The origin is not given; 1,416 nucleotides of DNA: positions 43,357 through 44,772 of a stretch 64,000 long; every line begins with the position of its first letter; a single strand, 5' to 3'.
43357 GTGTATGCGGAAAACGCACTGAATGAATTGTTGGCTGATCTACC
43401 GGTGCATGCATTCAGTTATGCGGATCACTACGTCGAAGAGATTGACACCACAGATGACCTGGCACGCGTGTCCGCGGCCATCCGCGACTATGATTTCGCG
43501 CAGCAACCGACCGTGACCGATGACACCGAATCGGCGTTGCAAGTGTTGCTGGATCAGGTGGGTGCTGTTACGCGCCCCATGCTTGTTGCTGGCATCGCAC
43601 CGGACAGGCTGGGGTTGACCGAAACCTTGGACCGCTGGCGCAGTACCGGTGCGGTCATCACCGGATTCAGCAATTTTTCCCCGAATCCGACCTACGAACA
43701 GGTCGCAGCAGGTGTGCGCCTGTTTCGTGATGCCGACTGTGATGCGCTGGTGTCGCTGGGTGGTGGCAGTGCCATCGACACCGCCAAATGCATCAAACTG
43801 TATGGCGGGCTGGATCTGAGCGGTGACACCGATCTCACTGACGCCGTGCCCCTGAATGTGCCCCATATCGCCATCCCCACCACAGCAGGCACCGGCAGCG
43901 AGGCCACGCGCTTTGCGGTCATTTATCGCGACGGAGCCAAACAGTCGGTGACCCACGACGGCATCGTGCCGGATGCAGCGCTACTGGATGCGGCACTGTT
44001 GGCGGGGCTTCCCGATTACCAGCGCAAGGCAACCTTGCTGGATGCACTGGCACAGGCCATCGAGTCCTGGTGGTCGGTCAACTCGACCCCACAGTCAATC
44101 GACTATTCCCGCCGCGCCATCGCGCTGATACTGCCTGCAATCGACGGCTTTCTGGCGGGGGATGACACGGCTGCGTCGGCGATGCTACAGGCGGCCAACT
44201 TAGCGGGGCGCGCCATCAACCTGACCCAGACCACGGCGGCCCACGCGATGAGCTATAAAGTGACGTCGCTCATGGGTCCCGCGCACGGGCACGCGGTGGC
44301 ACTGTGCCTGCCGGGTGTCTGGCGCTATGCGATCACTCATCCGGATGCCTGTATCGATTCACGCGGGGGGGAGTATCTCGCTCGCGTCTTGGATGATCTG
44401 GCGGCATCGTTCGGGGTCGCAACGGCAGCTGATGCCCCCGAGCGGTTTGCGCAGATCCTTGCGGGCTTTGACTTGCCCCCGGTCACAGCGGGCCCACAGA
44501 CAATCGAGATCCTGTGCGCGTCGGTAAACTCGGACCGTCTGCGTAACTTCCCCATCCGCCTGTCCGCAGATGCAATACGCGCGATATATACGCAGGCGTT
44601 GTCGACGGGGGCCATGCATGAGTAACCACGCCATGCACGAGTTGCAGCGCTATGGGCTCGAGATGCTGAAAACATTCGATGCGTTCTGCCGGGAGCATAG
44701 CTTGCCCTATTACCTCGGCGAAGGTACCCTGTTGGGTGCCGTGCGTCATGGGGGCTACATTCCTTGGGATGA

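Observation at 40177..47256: Phosphonate (C-P bond) tailoring operon wired directly into a teichoic-acid-type locus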

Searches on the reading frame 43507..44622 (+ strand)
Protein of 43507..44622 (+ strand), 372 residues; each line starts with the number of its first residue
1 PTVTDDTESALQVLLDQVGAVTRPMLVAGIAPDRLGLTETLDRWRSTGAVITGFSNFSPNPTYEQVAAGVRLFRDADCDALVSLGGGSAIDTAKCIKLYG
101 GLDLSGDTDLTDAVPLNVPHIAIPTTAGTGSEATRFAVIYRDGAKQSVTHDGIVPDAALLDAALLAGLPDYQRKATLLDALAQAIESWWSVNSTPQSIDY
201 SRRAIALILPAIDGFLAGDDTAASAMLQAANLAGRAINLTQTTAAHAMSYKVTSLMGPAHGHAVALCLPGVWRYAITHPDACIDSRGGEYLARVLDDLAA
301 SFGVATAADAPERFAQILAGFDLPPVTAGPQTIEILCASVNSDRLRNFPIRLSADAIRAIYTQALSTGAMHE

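Call 67: search_solved_structures(query=window:43507-44622:+, max_evalue=1e-20, show_alignments=5)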
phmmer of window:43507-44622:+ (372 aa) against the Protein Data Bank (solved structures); distinct sequences matched with E-value up to 1e-20: 20.
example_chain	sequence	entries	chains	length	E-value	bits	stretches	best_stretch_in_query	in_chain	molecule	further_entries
6jko_A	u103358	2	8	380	1.5e-32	116.4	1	46-269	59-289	Methanol dehydrogenase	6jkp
8zrl_A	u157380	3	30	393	1.3e-31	113.3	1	21-318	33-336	NAD-dependent methanol dehydrogenase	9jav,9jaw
9ldl_C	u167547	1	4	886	4.5e-30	108.2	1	57-280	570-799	Aldehyde dehydrogenase family protein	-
8zwd_B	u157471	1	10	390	4.2e-29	105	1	15-309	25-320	NAD(P)-dependent methanol dehydrogenase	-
1vhd_A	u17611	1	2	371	1.4e-27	100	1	53-309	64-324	alcohol dehydrogenase, iron-containing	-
1o2d_A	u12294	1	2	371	2.1e-27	99.5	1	53-311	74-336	Alcohol dehydrogenase, iron-containing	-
7qnj_AAA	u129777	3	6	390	2.4e-26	96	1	39-275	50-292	Lactaldehyde reductase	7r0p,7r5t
7qlg_AAA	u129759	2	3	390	4.5e-26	95.1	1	39-276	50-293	Lactaldehyde reductase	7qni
7qls_AAA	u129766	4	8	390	5.4e-26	94.8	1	39-276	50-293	Lactaldehyde reductase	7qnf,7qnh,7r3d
7qlq_AAA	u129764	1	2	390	6.8e-26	94.5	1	39-275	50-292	Lactaldehyde reductase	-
2bi4_A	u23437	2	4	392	7.3e-26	94.4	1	39-275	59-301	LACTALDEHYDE REDUCTASE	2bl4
1rrm_A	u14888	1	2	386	7.6e-26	94.3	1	39-275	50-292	Lactaldehyde reductase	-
5br4_A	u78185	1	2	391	2e-25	92.9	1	39-275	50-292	Lactaldehyde reductase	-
3bfj_A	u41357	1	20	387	8.7e-25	90.8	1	37-284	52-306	1,3-propanediol oxidoreductase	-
9knp_A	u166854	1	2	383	1.5e-24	90.1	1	22-281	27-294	375aa long hypothetical alchol dehydrogenase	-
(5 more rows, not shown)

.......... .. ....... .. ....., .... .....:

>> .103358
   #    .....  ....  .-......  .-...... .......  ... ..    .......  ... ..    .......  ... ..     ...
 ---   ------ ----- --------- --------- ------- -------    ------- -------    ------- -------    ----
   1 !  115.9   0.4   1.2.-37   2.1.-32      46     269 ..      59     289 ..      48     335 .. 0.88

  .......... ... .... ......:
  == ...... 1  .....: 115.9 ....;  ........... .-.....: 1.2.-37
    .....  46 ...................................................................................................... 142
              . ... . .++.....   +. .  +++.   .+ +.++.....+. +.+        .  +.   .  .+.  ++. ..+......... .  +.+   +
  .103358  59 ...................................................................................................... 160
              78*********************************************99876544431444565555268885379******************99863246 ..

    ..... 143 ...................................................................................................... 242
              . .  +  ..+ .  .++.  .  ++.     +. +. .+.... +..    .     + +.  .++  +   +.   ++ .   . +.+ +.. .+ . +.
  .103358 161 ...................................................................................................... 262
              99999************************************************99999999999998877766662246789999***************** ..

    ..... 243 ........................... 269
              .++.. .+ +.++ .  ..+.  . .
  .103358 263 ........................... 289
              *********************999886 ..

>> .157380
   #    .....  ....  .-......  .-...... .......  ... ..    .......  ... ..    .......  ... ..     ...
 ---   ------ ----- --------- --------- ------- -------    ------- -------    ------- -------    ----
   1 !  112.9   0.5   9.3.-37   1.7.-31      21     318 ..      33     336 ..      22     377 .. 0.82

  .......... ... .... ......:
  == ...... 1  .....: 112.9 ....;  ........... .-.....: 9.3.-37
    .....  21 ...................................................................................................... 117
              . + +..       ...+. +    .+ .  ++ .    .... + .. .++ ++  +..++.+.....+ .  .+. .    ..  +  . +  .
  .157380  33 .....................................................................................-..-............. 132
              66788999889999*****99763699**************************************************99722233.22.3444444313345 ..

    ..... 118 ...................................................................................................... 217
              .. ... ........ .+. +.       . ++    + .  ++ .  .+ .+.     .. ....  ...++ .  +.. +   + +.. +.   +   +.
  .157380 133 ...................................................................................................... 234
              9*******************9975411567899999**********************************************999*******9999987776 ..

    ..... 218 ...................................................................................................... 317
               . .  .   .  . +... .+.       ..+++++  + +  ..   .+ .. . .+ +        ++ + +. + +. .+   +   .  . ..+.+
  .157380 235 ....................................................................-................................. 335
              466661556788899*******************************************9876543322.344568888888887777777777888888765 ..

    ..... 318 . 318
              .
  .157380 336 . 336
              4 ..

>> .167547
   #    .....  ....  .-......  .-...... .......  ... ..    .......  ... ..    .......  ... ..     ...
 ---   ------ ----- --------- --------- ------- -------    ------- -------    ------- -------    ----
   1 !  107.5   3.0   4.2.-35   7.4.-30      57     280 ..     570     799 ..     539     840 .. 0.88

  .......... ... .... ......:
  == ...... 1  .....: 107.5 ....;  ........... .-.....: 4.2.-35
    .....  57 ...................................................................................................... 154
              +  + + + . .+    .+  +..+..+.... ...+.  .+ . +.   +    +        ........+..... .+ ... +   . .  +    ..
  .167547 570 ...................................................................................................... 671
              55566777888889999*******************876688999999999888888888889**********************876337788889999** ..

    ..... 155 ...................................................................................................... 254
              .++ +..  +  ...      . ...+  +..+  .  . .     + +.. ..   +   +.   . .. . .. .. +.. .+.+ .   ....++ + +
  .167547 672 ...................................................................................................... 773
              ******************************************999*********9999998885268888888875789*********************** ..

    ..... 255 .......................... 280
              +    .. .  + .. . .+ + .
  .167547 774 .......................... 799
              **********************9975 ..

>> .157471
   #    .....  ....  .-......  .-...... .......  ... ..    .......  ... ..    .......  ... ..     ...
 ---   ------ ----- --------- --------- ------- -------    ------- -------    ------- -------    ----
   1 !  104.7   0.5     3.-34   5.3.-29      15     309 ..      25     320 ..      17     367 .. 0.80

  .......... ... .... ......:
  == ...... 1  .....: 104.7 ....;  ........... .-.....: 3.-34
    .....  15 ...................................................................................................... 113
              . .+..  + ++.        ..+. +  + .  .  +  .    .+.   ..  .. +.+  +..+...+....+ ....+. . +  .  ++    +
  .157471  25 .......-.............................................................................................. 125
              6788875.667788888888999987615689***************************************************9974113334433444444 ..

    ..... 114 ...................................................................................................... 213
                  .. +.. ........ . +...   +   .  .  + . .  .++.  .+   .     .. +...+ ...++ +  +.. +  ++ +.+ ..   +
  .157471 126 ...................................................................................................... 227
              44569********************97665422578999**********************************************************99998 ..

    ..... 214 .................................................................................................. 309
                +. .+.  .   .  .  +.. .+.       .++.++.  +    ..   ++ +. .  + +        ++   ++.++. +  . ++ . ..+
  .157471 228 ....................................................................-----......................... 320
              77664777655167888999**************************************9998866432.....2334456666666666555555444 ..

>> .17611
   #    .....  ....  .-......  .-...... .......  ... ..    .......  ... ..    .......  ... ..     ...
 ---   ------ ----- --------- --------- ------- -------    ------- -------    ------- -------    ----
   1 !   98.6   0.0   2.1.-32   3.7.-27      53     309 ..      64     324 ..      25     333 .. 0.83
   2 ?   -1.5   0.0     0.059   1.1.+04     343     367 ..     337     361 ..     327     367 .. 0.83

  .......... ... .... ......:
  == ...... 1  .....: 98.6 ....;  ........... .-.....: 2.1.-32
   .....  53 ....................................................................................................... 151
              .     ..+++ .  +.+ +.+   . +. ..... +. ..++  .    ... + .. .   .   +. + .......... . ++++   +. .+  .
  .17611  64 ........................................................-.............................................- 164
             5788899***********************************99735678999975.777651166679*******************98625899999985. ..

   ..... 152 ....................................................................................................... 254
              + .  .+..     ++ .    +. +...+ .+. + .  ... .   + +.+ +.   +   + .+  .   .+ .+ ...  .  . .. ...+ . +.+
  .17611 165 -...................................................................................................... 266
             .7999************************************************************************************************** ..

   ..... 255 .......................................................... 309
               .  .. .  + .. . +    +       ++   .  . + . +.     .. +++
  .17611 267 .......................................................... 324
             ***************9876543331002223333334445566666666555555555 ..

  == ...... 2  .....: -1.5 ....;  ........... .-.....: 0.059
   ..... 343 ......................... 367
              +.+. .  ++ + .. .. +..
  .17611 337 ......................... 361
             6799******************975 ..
